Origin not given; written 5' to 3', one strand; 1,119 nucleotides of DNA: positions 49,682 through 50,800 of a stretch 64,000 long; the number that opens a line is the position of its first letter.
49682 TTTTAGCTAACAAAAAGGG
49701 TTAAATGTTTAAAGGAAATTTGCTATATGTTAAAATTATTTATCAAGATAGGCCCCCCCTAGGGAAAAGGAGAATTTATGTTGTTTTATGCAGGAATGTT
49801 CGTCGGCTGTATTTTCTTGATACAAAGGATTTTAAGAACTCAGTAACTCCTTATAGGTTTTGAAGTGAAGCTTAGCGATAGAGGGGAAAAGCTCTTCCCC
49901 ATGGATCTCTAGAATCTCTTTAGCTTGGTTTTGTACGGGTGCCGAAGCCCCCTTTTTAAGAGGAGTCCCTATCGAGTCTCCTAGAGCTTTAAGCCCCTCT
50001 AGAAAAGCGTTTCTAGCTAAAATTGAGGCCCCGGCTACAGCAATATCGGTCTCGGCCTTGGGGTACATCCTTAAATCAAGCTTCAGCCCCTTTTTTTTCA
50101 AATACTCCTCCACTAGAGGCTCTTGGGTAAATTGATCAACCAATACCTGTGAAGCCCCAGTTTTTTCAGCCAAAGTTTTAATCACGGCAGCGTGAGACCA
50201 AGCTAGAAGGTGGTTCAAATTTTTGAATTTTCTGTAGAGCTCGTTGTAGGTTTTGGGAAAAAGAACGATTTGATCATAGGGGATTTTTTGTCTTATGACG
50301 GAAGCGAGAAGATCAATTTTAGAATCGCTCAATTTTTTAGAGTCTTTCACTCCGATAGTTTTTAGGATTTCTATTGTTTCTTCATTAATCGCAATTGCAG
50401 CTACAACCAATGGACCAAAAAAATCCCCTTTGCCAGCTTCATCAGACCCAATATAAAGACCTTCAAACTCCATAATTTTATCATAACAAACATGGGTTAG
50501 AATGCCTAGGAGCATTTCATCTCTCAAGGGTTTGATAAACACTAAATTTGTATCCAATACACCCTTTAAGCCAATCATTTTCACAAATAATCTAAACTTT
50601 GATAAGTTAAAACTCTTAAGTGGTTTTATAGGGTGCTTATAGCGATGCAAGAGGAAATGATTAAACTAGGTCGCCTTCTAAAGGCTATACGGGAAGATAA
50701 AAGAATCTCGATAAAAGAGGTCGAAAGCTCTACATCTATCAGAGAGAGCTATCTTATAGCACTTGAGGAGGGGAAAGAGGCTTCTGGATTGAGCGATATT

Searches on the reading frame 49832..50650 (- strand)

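Call 43: search_protein_families(library=pfam, proteins=[window:49832-50650:-], max_evalue=0.00001)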
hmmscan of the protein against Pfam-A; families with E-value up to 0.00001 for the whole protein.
window:49832-50650:- (272 aa): 1 family
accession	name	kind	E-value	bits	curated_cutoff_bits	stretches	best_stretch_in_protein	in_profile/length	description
PF01351.25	RNase_HII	-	6.6e-36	124.5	25.8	1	67-265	1-198/199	Ribonuclease HII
